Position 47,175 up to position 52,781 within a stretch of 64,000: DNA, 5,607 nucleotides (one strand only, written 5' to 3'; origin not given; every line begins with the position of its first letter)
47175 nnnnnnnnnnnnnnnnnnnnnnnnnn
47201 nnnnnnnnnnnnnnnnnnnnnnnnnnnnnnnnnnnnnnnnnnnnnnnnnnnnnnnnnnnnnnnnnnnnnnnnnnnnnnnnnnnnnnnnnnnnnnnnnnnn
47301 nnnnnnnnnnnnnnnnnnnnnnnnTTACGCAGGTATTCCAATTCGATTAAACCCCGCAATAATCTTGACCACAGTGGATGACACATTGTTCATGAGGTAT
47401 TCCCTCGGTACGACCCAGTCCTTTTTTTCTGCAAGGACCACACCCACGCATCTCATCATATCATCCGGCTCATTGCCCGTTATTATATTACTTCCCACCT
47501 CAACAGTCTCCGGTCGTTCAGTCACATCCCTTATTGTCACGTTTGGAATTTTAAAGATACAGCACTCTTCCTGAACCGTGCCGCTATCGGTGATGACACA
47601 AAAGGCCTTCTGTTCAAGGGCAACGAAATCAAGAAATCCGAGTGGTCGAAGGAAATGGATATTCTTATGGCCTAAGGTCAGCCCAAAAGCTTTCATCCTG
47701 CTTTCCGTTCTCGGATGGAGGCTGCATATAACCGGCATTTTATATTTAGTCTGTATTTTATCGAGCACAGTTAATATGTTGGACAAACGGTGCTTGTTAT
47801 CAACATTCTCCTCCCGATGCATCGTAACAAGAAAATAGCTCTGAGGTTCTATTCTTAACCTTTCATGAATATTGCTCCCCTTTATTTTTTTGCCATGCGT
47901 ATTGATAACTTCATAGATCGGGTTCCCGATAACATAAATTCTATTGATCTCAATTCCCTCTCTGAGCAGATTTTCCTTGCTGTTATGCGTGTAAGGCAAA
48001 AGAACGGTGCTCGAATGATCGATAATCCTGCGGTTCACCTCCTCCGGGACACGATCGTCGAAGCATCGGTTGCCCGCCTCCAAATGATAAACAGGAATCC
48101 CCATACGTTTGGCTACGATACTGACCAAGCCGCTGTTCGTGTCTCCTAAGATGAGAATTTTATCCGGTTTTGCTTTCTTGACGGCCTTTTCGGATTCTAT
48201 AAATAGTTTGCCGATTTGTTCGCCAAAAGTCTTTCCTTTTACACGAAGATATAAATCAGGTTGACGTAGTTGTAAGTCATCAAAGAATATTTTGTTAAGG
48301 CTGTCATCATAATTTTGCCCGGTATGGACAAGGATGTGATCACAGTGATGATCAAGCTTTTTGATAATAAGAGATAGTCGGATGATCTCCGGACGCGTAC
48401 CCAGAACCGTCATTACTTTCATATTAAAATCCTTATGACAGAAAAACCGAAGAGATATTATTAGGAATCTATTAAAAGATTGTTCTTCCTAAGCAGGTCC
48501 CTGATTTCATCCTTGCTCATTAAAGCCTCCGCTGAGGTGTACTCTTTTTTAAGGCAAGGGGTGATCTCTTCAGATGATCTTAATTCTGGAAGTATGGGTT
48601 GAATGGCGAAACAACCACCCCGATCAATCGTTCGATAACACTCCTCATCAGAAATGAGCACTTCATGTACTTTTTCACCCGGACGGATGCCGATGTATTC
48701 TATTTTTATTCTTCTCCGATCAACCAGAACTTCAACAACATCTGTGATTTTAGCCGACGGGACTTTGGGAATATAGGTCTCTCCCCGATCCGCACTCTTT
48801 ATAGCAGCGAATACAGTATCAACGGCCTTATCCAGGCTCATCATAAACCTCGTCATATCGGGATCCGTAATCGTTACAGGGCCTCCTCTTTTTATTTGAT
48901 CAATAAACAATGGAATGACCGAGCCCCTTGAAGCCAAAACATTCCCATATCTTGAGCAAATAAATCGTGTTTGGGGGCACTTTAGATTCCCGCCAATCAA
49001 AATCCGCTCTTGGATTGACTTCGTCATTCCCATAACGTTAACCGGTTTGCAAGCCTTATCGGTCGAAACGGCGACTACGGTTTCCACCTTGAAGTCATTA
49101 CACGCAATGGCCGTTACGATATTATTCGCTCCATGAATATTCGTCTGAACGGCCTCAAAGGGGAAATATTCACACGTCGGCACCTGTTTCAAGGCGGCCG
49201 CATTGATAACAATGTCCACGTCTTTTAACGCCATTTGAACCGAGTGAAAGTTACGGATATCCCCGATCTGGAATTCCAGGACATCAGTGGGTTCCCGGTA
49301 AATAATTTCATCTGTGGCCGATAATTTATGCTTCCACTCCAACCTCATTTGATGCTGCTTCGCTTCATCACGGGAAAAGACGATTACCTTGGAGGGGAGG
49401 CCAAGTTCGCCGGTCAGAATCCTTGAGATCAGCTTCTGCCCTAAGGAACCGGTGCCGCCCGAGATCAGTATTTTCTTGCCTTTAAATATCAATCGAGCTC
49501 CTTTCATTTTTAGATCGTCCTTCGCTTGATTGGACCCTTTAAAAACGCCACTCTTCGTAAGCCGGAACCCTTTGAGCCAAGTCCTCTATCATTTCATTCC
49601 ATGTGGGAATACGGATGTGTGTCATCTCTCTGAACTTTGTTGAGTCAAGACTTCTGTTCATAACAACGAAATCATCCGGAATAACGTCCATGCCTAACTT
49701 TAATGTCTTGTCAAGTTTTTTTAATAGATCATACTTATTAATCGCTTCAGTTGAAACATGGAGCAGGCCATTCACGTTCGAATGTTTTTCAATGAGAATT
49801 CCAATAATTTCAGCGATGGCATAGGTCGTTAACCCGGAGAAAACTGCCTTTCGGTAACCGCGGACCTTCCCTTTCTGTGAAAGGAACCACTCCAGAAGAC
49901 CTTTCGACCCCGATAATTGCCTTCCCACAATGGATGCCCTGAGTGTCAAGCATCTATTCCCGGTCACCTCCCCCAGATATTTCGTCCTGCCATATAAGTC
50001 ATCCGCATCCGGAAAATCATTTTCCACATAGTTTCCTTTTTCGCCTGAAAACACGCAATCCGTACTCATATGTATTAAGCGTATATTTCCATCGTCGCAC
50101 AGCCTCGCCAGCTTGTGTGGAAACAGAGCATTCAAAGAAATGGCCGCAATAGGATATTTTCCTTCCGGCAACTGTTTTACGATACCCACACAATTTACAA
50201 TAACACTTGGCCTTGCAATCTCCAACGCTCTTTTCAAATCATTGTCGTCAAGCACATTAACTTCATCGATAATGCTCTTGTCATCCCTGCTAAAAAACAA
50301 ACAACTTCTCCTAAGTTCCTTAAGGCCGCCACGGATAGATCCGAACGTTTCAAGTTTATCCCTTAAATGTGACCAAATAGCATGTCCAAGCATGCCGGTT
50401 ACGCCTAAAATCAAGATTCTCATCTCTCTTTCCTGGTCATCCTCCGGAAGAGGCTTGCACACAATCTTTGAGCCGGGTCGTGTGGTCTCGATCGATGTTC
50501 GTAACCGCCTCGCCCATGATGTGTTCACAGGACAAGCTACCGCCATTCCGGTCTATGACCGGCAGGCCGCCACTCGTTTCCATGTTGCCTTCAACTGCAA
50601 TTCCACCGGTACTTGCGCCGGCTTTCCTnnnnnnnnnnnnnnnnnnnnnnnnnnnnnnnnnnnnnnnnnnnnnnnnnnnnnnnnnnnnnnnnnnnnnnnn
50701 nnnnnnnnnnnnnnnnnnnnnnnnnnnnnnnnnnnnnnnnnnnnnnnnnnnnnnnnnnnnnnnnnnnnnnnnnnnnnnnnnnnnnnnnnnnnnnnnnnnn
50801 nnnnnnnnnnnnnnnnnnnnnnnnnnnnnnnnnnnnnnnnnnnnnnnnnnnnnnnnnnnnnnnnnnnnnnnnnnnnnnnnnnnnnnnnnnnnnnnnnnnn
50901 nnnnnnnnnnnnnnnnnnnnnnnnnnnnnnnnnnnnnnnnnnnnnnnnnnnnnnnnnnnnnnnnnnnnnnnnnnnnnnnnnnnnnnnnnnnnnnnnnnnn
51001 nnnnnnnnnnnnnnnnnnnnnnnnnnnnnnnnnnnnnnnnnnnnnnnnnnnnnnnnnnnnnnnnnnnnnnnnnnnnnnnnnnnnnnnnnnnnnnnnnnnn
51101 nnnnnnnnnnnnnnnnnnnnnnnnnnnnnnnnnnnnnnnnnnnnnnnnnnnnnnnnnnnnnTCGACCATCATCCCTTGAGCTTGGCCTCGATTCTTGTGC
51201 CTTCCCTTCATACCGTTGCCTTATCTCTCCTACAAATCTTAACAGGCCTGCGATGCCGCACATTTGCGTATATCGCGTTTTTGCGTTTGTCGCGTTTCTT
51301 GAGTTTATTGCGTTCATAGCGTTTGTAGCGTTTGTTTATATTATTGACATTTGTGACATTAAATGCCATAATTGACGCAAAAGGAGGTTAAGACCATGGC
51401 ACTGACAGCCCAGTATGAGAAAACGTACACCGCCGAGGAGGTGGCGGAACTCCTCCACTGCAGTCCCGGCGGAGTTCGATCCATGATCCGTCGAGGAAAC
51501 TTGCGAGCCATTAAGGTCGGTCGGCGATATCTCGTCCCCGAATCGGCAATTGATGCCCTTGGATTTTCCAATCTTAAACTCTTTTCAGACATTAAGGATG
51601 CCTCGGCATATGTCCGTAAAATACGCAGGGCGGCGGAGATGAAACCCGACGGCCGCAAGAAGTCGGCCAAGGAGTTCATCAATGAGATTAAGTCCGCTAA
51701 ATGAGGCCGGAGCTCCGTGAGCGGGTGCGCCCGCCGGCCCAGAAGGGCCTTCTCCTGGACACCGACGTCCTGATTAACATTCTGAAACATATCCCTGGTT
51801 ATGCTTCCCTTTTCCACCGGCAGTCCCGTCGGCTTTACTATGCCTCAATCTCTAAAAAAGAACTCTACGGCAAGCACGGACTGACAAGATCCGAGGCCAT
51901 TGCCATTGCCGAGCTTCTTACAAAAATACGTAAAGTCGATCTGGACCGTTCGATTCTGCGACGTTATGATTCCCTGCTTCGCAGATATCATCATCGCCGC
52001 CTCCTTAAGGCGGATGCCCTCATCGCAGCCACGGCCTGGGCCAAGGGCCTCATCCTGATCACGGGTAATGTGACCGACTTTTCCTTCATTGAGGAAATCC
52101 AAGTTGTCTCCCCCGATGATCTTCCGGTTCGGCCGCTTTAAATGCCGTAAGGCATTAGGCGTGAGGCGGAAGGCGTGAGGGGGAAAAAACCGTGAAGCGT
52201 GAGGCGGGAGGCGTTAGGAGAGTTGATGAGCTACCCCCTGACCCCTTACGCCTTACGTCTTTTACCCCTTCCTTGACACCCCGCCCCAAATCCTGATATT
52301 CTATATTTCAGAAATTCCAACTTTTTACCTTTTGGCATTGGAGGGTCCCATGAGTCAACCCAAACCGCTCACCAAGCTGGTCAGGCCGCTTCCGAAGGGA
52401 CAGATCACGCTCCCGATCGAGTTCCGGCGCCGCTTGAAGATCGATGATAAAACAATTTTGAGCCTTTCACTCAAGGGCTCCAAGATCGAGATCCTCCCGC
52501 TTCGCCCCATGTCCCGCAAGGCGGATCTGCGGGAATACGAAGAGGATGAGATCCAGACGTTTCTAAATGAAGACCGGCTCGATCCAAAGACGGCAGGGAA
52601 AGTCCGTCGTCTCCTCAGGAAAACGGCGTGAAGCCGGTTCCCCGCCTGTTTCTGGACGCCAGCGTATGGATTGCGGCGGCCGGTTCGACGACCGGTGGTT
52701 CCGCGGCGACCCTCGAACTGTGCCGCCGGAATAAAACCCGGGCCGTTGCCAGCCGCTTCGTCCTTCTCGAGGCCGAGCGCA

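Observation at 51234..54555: Three relic 5' ends of asparagine-synthase genes, each beginning exactly at its ATG, interleaved with toxin-antitoxin cassettes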

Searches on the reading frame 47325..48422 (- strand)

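Call 80: search_protein_families(library=pfam, proteins=[window:47325-48422:-], max_evalue=0.001)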
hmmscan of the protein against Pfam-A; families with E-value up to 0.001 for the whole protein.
window:47325-48422:- (365 aa): 1 family
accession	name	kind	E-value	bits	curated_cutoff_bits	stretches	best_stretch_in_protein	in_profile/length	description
PF02350.25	Epimerase_2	-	1.4e-92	310.7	30.6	1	24-355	4-346/347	UDP-N-acetylglucosamine 2-epimerase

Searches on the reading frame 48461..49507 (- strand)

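Call 80: search_protein_families(library=pfam, proteins=[window:48461-49507:-], max_evalue=0.001)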
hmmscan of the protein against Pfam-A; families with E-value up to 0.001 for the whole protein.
window:48461-49507:- (348 aa): 6 families
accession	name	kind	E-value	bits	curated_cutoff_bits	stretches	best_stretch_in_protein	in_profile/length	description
PF02719.21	Polysacc_synt_2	-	4.7e-90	302.2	20.2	1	13-302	1-291/293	Polysaccharide biosynthesis protein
PF01370.27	Epimerase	-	2.8e-16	60.1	20.9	1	13-242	1-231/240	NAD dependent epimerase/dehydratase family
PF01073.25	3Beta_HSD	-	6.1e-09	35.8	22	1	14-155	1-122/280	3-beta hydroxysteroid dehydrogenase/isomerase family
PF16363.11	GDP_Man_Dehyd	-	2.9e-07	30.7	27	1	14-150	1-130/332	GDP-mannose 4,6 dehydratase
PF04321.23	RmlD_sub_bind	-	6.3e-07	29.2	27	1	12-150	2-102/287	RmlD substrate binding domain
PF07993.18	NAD_binding_4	-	1.7e-06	27.9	20.1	1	15-158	1-145/258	Male sterility protein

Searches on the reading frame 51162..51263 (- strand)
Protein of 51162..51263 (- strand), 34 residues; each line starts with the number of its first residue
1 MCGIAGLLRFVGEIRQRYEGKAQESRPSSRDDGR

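Call 8: search_protein_families(library=pfam, proteins=[window:51162-51263:-], max_evalue=10)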
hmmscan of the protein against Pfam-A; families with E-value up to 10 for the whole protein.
seq(34 aa): 0 families

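Call 10: search_protein_families(library=ncbifam, proteins=[window:51162-51263:-], max_evalue=10)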
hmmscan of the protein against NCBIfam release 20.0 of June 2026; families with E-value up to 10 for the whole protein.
seq(34 aa): 0 families

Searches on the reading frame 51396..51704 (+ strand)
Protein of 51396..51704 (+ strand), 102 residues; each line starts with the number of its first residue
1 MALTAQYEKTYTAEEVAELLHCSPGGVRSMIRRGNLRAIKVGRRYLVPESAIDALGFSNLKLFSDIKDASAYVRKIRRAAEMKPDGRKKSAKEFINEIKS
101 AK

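Call 9: search_protein_families(library=pfam, proteins=[window:51396-51704:+], max_evalue=0.01)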
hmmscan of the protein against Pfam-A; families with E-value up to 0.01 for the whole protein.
window:51396-51704:+ (102 aa): 4 families
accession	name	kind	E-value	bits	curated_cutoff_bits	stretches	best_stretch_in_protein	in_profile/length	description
PF12728.13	HTH_17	-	4.1e-13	49.8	27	1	11-54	2-45/51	Helix-turn-helix domain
PF21531.3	Rv2175c_wHTH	-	1.1e-05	25.8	27.1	1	7-49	12-54/57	DNA-binding protein Rv2175c, wHTH domain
PF08281.18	Sigma70_r4_2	-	2.5e-05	24.3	25.7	1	2-34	18-50/54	Sigma-70, region 4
PF04545.22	Sigma70_r4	-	0.0068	16.3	24.1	0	3-34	13-44/50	Sigma-70, region 4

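Call 64: search_protein_families(library=ncbifam, proteins=[window:51396-51704:+], max_evalue=0.001)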
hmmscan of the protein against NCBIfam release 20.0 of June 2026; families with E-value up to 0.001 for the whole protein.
window:51396-51704:+ (102 aa): 1 family
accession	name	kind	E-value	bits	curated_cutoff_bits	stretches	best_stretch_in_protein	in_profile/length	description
TIGR01764.1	excise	domain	1e-11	45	28.8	1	10-54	1-45/49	excisionase family DNA-binding protein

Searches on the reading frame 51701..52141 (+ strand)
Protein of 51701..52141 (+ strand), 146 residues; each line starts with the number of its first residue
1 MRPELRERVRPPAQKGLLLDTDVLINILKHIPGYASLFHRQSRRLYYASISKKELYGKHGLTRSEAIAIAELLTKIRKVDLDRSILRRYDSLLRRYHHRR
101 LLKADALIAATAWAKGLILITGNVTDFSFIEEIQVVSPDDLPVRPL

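Call 9: search_protein_families(library=pfam, proteins=[window:51701-52141:+], max_evalue=0.01)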
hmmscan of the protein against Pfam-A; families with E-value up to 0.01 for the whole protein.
window:51701-52141:+ (146 aa): 1 family
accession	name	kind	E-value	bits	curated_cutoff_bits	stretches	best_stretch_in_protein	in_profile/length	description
PF01850.27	PIN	-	8.8e-08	33.2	23.6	1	18-123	2-111/120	PIN domain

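Call 64: search_protein_families(library=ncbifam, proteins=[window:51701-52141:+], max_evalue=0.001)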
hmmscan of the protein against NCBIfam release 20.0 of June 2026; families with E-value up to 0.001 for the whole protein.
window:51701-52141:+ (146 aa): 1 family
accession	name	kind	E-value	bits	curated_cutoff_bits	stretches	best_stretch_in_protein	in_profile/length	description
NF047863.1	VapCLeptosp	equivalog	9.3e-09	35.7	140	1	18-135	2-126/130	type II toxin-antitoxin system tRNA(fMet)-specific endonuclease VapC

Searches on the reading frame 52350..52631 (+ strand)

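Call 9: search_protein_families(library=pfam, proteins=[window:52350-52631:+], max_evalue=0.01)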
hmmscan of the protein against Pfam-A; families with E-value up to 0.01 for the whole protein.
window:52350-52631:+ (93 aa): 1 family
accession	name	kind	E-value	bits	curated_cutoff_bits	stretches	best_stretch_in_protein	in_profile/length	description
PF04014.23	MazE_antitoxin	-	9e-06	26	24.7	1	16-53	7-45/48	Antidote-toxin recognition MazE, bacterial antitoxin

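Call 64: search_protein_families(library=ncbifam, proteins=[window:52350-52631:+], max_evalue=0.001)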
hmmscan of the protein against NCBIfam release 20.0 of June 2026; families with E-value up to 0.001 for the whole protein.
window:52350-52631:+ (93 aa): 0 families
